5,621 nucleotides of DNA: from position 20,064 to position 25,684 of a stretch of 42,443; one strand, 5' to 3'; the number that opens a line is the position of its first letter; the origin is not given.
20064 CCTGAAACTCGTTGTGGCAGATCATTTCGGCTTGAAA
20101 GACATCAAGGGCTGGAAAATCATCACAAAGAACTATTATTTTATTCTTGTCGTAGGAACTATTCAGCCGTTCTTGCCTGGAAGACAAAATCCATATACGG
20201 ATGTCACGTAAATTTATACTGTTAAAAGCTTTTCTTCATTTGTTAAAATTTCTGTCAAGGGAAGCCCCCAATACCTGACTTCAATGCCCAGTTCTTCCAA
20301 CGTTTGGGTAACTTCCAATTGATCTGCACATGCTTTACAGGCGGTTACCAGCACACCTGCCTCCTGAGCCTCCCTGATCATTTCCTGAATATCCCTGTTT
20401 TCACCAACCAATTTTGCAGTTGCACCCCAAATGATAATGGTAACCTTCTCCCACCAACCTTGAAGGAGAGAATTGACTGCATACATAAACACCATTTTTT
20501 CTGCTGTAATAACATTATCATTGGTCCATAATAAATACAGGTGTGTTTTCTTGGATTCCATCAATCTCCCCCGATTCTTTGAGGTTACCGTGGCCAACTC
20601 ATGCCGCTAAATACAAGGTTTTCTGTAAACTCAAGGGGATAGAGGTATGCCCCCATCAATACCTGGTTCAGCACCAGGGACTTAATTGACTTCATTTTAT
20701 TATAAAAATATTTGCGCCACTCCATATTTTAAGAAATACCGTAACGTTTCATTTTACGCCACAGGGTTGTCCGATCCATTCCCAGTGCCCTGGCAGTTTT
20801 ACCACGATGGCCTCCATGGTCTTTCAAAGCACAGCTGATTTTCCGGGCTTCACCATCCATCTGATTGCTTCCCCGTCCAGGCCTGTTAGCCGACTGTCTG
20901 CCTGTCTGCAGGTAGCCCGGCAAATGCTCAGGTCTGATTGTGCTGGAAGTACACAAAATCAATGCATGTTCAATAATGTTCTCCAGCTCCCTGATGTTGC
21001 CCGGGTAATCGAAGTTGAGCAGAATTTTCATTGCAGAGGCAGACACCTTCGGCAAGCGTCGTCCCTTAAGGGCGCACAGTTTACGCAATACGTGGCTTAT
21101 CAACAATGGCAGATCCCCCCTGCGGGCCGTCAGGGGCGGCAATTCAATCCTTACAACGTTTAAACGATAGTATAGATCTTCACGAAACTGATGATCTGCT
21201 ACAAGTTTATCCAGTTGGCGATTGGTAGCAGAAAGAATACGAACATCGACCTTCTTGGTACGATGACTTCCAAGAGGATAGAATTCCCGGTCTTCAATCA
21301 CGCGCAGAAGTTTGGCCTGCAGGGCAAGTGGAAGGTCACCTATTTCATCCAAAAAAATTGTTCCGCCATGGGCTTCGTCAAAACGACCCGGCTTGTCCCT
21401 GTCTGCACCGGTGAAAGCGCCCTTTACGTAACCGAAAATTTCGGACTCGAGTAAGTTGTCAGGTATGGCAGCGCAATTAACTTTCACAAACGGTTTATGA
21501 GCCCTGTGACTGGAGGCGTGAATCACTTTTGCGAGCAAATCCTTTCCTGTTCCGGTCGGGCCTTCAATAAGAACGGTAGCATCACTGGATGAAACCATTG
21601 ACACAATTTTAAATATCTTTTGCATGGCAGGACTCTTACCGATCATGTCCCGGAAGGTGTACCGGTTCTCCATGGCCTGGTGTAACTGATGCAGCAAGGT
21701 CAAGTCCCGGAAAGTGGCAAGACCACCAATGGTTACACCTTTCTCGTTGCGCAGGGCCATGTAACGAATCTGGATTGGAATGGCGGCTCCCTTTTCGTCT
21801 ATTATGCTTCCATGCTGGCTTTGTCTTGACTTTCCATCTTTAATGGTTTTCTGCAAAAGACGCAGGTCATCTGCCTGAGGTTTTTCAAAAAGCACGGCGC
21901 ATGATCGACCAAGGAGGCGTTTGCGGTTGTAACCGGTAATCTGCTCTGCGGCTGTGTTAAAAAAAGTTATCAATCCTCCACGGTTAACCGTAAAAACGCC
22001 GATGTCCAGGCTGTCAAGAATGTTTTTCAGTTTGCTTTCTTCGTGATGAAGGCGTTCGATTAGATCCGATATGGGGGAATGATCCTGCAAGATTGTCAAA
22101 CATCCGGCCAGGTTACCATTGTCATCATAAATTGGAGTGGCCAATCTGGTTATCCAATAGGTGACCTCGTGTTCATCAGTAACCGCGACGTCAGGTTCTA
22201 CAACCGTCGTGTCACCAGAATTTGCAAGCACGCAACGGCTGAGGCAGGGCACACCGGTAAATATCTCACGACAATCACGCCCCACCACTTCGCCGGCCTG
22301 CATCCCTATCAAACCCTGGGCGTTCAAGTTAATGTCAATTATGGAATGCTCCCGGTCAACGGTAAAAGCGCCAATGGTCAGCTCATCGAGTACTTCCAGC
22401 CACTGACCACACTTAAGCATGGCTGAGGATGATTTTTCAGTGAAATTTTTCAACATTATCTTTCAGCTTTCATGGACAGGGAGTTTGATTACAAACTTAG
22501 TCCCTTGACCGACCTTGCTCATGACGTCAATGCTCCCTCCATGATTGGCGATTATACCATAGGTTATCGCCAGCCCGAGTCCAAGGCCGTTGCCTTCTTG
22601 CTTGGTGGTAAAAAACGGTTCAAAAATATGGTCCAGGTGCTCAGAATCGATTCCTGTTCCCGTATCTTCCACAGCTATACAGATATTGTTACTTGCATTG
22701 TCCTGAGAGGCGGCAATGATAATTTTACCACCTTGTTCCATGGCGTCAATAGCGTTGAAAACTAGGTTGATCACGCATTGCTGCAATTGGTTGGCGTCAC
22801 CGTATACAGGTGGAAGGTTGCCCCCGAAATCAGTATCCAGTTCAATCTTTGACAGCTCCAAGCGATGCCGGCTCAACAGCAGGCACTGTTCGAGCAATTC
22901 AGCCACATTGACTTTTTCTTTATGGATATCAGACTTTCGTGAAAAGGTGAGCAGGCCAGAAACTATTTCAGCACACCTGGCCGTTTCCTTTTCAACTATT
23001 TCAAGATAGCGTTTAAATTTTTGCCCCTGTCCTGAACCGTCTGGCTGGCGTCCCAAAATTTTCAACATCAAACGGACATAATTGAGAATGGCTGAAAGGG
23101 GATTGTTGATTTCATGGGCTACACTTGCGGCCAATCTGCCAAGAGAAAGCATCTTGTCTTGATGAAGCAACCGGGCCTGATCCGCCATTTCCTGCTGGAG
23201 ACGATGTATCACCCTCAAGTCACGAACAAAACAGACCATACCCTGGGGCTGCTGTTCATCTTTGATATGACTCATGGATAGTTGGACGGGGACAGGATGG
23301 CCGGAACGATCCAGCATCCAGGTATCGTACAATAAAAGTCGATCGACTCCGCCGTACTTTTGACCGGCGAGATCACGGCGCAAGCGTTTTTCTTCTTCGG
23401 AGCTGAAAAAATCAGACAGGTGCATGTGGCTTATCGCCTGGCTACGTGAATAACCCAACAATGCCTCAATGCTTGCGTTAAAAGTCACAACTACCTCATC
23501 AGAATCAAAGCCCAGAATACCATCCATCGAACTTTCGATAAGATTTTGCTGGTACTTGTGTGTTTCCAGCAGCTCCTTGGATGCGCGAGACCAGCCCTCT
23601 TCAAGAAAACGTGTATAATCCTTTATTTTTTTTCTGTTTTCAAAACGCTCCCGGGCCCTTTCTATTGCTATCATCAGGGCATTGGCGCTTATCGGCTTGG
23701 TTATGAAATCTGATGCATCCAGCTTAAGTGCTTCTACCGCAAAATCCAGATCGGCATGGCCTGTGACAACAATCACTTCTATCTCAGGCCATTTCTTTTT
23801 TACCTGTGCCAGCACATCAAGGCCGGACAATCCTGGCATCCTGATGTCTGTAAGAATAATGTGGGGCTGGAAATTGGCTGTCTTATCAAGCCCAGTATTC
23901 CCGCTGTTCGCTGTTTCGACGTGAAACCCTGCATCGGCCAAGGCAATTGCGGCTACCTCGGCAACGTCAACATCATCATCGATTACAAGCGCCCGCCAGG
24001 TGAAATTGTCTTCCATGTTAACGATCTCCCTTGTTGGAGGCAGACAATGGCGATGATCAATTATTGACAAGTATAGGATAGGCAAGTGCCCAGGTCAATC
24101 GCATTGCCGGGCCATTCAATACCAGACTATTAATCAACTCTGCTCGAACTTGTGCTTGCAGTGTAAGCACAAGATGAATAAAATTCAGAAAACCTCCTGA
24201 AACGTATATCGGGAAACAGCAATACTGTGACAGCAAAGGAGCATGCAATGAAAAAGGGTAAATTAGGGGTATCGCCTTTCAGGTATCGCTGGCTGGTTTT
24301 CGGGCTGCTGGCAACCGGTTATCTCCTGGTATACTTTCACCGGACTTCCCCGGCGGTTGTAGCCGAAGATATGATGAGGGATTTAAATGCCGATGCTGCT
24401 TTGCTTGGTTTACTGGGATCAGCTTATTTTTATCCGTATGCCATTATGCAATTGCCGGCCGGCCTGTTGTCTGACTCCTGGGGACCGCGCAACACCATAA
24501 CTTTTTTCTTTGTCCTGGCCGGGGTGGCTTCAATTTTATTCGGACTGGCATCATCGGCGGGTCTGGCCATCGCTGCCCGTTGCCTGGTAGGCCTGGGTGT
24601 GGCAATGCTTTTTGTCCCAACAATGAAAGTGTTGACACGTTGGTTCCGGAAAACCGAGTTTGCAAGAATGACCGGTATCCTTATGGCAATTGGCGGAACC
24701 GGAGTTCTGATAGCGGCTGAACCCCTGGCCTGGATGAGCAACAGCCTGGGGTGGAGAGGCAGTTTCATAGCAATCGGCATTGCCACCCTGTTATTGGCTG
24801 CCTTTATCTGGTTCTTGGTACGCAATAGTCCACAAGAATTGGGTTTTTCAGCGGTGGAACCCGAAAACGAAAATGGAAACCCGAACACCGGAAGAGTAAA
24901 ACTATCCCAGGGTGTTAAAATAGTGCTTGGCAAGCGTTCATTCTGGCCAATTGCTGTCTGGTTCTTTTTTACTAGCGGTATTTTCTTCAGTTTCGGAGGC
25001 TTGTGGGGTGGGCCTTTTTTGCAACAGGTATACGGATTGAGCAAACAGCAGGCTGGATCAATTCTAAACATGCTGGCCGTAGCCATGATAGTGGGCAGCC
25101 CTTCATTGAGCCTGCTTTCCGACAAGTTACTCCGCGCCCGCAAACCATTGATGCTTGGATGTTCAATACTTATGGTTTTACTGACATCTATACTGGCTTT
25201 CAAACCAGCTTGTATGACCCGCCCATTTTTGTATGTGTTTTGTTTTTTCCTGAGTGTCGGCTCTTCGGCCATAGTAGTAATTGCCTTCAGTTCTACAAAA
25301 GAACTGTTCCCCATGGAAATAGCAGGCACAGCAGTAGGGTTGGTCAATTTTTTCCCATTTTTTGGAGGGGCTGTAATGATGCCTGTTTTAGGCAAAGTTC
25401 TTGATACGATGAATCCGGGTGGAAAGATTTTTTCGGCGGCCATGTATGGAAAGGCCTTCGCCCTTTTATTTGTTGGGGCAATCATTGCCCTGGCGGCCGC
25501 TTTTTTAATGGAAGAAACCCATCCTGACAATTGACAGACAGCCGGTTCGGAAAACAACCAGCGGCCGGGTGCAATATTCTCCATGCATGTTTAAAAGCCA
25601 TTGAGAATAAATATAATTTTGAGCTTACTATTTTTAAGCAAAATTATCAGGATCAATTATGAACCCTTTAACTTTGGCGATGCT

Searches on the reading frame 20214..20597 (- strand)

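Call 13: search_protein_families(library=pfam, proteins=[window:20214-20597:-], max_evalue=0.001)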
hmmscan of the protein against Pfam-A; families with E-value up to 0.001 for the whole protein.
window:20214-20597:- (127 aa): 1 family
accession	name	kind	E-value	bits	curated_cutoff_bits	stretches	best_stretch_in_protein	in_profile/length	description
PF02635.20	DsrE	-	0.00037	21.1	22.7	1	63-112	45-100/116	DsrE/DsrF-like family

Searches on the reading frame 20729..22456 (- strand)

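Call 13: search_protein_families(library=pfam, proteins=[window:20729-22456:-], max_evalue=0.001)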
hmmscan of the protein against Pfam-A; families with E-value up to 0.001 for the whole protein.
window:20729-22456:- (575 aa): 13 families
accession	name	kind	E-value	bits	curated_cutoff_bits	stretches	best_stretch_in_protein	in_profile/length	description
PF00158.32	Sigma54_activat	-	7.3e-72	241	20.2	1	271-438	1-168/168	Sigma-54 interaction domain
PF25601.1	AAA_lid_14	-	5.7e-24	84.2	27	1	444-524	2-82/87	AAA+ ATPase lid domain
PF13426.13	PAS_9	-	1.2e-23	83.8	27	2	153-253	3-102/103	PAS domain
PF14532.12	Sigma54_activ_2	-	9.2e-22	78.2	25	1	272-442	1-138/138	Sigma-54 interaction domain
PF00989.32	PAS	-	1e-20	74.3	22.6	1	143-251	3-112/113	PAS fold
PF08448.16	PAS_4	-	2.5e-20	73.2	23.1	2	147-256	1-109/110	PAS fold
PF02954.25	HTH_8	-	1.2e-11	44.6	22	1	536-572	6-42/42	Bacterial regulatory protein, Fis family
PF13188.13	PAS_8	-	1.5e-08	34.6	21.8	1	142-198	2-55/65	PAS domain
PF13596.12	PAS_10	-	3e-08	34.7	22.1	1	143-253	1-106/106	PAS domain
PF07728.20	AAA_5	-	3.9e-07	30.6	22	1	295-415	2-125/139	AAA domain (dynein-related subfamily)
PF18024.7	HTH_50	-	2.1e-05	24.5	27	1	540-575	16-50/50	Helix-turn-helix domain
PF00004.35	AAA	-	0.00013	22.8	21.2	1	295-418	1-114/131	ATPase family associated with various cellular activities (AAA)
PF01078.27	Mg_chelatase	-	0.00052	19.9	20.3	0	350-390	93-133/207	Magnesium chelatase, subunit ChlI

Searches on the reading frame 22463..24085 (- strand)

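Call 13: search_protein_families(library=pfam, proteins=[window:22463-24085:-], max_evalue=0.001)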
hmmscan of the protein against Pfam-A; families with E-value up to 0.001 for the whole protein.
window:22463-24085:- (540 aa): 6 families
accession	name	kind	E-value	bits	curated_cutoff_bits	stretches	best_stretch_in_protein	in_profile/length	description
PF02518.31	HATPase_c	-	7.6e-28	97.6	26.4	1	429-538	1-110/111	Histidine kinase-, DNA gyrase B-, and HSP90-like ATPase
PF00072.30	Response_reg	-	8.7e-28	97.1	30.2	1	33-141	2-110/111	Response regulator receiver domain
PF00512.31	HisKA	-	2.3e-13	50.4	26.9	1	315-384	2-63/66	His Kinase A (phospho-acceptor) domain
PF00989.32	PAS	-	6.8e-11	42.6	22.6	1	180-289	4-112/113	PAS fold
PF13426.13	PAS_9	-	3.7e-08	34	27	1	188-290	2-101/103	PAS domain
PF08448.16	PAS_4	-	3.9e-05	24.3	23.1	1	184-290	2-105/110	PAS fold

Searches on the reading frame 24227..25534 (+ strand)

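Call 13: search_protein_families(library=pfam, proteins=[window:24227-25534:+], max_evalue=0.001)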
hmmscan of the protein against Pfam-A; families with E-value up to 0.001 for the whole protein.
window:24227-25534:+ (435 aa): 1 family
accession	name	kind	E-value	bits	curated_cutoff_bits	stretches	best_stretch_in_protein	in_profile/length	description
PF07690.21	MFS_1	-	1.5e-51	175.8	33.4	1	28-383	1-345/347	Major Facilitator Superfamily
